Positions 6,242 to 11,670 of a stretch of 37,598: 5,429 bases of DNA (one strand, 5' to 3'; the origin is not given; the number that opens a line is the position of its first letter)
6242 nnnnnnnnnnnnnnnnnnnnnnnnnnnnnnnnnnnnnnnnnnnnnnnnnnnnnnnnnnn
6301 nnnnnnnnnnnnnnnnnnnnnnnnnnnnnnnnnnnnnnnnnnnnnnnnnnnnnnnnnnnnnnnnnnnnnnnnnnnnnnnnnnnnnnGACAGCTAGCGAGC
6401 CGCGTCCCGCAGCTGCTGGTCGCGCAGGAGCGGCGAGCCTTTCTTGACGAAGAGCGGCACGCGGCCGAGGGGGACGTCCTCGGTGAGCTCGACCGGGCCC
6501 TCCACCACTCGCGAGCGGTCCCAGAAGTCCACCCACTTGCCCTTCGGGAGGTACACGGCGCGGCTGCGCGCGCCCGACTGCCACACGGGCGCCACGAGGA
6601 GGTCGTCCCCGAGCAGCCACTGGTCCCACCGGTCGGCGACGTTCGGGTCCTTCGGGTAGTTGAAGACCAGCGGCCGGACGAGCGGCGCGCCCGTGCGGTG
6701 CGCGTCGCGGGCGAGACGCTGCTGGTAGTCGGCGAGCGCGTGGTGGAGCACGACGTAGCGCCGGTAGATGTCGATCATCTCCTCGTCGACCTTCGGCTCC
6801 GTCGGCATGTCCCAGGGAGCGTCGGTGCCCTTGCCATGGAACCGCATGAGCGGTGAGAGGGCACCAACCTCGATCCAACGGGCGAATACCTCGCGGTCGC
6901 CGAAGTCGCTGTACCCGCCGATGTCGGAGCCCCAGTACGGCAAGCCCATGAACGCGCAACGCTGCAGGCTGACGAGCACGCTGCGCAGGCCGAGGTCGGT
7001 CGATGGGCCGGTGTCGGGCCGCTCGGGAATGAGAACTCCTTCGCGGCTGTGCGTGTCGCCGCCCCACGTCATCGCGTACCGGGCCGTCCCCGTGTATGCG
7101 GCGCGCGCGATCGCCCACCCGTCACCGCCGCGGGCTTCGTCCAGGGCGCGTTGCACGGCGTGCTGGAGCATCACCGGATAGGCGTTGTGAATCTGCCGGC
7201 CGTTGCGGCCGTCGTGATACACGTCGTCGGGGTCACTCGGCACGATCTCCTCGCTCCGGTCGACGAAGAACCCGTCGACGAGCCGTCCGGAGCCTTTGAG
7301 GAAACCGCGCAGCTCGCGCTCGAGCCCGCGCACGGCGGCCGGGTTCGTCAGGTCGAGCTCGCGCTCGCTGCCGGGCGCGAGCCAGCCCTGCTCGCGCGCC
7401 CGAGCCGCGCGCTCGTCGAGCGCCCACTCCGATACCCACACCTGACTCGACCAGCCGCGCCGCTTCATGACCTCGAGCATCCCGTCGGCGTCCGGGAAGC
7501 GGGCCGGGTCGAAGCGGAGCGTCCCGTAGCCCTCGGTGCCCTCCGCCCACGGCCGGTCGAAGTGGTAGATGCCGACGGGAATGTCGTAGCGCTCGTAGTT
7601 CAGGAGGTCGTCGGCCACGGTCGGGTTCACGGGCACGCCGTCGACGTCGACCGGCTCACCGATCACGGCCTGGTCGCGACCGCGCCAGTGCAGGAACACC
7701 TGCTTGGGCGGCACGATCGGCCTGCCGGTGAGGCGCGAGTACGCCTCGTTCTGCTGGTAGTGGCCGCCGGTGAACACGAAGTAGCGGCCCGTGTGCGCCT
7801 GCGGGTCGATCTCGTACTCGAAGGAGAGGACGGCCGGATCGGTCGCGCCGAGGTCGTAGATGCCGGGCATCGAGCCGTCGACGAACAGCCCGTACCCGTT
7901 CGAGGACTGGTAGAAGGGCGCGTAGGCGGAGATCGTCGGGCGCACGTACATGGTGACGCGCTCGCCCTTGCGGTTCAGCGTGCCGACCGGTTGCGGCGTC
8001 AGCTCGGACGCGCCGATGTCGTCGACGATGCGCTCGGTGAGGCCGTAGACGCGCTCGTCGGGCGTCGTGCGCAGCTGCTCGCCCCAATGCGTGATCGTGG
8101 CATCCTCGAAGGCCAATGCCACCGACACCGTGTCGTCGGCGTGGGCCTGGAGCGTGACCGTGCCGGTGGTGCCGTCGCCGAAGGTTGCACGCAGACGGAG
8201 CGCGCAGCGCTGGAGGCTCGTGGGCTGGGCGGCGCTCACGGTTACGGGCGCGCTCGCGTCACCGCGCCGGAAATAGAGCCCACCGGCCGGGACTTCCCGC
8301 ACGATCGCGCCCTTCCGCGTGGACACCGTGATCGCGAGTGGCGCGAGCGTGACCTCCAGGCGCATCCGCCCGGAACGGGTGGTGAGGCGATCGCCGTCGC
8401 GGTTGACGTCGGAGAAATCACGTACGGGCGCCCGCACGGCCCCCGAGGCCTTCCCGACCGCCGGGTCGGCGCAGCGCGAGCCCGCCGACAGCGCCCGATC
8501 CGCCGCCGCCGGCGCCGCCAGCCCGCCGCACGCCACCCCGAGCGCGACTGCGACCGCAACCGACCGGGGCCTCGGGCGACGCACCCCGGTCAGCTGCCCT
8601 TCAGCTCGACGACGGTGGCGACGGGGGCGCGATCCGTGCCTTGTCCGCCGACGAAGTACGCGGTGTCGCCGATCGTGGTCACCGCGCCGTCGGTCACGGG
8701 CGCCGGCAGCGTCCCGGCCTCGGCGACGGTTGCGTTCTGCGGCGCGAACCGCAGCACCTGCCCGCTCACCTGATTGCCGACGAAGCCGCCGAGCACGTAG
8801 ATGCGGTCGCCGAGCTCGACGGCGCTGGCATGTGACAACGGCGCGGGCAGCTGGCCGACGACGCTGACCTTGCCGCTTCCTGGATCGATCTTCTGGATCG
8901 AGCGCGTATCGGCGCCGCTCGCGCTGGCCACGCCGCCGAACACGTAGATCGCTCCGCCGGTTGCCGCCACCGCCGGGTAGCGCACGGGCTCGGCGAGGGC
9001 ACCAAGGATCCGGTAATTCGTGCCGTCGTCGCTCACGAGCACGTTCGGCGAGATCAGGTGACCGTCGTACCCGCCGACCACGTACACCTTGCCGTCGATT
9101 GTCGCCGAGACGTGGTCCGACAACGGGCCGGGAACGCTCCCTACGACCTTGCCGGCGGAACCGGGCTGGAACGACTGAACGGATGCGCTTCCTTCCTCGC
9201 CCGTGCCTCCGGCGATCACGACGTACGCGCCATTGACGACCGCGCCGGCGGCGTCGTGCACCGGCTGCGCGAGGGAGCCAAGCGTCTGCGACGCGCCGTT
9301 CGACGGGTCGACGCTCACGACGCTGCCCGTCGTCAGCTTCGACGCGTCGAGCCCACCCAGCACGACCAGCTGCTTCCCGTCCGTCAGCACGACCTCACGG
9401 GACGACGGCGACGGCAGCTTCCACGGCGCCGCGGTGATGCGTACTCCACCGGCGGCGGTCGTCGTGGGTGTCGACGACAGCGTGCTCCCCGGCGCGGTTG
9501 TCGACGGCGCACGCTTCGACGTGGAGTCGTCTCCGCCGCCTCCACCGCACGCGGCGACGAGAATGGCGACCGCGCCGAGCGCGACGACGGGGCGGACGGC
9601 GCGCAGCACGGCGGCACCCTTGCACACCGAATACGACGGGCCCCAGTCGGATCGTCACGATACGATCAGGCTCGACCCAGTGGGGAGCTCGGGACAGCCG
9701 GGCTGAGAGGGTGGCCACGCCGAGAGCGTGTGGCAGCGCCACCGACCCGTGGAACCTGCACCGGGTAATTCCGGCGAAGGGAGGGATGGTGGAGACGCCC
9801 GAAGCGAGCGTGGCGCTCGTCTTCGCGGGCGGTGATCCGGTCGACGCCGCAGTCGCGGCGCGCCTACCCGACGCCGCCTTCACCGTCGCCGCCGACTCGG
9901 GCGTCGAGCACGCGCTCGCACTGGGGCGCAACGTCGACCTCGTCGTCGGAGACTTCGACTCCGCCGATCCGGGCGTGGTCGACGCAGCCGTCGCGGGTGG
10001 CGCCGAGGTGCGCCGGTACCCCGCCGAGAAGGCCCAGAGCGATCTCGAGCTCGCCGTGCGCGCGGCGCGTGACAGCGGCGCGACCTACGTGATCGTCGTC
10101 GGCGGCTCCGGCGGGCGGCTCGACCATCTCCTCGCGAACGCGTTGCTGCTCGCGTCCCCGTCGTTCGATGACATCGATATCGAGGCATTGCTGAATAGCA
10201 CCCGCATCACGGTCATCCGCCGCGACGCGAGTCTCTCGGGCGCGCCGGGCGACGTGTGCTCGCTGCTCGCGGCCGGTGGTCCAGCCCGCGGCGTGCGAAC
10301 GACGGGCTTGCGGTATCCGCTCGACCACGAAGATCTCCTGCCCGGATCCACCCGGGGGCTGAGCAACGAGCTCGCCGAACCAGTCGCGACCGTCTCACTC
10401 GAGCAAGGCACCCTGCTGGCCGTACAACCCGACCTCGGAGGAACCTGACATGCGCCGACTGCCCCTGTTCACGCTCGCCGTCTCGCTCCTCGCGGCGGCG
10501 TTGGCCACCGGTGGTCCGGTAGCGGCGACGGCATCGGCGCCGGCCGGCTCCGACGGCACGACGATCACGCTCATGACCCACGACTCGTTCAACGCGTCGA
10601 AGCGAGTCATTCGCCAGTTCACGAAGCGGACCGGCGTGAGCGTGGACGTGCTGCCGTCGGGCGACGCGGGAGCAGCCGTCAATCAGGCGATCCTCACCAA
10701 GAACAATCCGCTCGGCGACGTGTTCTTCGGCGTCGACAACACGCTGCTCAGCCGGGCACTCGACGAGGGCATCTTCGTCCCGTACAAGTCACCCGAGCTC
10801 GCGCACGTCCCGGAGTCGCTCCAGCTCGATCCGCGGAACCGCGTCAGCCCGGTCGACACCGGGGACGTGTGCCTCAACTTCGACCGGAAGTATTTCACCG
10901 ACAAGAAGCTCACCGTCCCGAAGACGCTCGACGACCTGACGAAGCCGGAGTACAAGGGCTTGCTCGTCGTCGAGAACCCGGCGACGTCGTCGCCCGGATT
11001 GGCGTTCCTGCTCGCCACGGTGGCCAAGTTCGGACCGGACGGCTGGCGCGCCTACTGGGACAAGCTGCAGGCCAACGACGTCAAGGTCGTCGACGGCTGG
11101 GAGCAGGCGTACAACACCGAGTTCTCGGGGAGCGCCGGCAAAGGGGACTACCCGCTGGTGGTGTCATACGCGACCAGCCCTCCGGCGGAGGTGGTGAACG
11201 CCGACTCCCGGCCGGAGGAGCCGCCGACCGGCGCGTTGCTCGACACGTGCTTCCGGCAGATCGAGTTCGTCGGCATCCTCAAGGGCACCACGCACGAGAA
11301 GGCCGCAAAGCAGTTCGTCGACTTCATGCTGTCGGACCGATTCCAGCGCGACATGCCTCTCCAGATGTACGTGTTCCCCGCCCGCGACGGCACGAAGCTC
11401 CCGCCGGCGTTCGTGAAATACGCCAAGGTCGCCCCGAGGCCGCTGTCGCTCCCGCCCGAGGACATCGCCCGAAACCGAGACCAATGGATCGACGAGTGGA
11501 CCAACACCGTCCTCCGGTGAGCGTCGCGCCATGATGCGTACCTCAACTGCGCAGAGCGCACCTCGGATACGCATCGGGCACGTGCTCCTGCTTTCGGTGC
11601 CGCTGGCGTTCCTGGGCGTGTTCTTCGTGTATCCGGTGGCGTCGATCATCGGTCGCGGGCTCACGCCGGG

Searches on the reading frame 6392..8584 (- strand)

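Call 73: search_protein_families(library=pfam, proteins=[window:6392-8584:-], max_evalue=0.0001)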
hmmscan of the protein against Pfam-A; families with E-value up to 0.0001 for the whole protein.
window:6392-8584:- (730 aa): 2 families
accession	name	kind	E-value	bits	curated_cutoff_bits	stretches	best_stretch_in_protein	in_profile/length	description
PF01055.32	Glyco_hydro_31_2nd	-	2e-37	129.7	23.5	1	328-620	29-324/328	Glycosyl hydrolases family 31 TIM-barrel domain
PF21365.3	Glyco_hydro_31_3rd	-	1.5e-24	86.7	24.4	1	632-717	1-85/87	Glycosyl hydrolase family 31 C-terminal domain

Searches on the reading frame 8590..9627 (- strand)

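Call 73: search_protein_families(library=pfam, proteins=[window:8590-9627:-], max_evalue=0.0001)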
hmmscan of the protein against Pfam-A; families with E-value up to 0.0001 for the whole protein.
window:8590-9627:- (345 aa): 10 families
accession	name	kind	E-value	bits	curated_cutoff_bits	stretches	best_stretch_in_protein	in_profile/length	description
PF01344.31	Kelch_1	-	5.4e-21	74.2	20.1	2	169-193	2-26/46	Kelch motif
PF13964.12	Kelch_6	-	3.5e-19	68.5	25.3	0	217-263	4-49/50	Kelch motif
PF24681.1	Kelch_KLHDC2_KLHL20_DRC7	-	7.6e-19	68.3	50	2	221-330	5-174/221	KLHDC2/KLHL20/DRC7 Kelch-repeats domain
PF13415.12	Kelch_3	-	1.2e-13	51.3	22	0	273-311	1-40/48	Galactose oxidase, central domain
PF07646.21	Kelch_2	-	2e-10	40.5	21.3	0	168-196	1-30/48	Kelch motif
PF25210.1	Kelch_FKB95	-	2.3e-10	41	70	0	259-333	28-102/268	FKB95, Kelch-repeats domain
PF24996.1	NANM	-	5.6e-09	35.8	45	0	165-281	4-124/350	N-acetylneuraminate epimerase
PF24981.1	Beta-prop_ATRN-LZTR1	-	9e-07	28.9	50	0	226-331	108-222/289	Attractin/LZTR1 beta-propeller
PF13418.12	Kelch_4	-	3.6e-06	27.3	21.6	0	267-308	5-48/49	Galactose oxidase, central domain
PF13854.13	Kelch_HCF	-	2.8e-05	24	113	0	217-287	193-263/345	Host cell factor, Kelch-repeats domain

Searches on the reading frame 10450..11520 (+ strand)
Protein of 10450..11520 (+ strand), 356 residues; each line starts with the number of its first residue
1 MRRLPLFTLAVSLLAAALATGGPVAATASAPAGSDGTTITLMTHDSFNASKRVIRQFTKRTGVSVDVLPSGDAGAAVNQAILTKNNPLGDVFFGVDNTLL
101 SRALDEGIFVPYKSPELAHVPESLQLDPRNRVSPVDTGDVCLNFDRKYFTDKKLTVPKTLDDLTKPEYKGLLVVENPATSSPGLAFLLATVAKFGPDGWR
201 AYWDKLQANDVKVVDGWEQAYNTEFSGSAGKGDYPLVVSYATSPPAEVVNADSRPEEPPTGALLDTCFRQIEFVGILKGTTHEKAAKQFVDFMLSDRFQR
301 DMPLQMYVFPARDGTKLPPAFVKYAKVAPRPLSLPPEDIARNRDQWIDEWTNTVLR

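Call 73: search_protein_families(library=pfam, proteins=[window:10450-11520:+], max_evalue=0.0001)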
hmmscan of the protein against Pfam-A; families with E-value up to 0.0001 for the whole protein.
window:10450-11520:+ (356 aa): 4 families
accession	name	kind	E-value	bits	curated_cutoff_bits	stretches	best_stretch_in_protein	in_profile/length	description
PF13343.11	SBP_bac_6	-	1.2e-27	97.4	24.6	1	86-326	1-233/245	Bacterial extracellular solute-binding protein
PF13416.11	SBP_bac_8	-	1.8e-19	71.1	27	1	54-328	3-278/279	Bacterial extracellular solute-binding protein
PF01547.30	SBP_bac_1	-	4.7e-14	53.5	26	1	49-297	9-304/307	Bacterial extracellular solute-binding protein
PF13531.11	SBP_bac_11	-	1e-10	42.2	25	1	49-299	12-218/227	Bacterial extracellular solute-binding protein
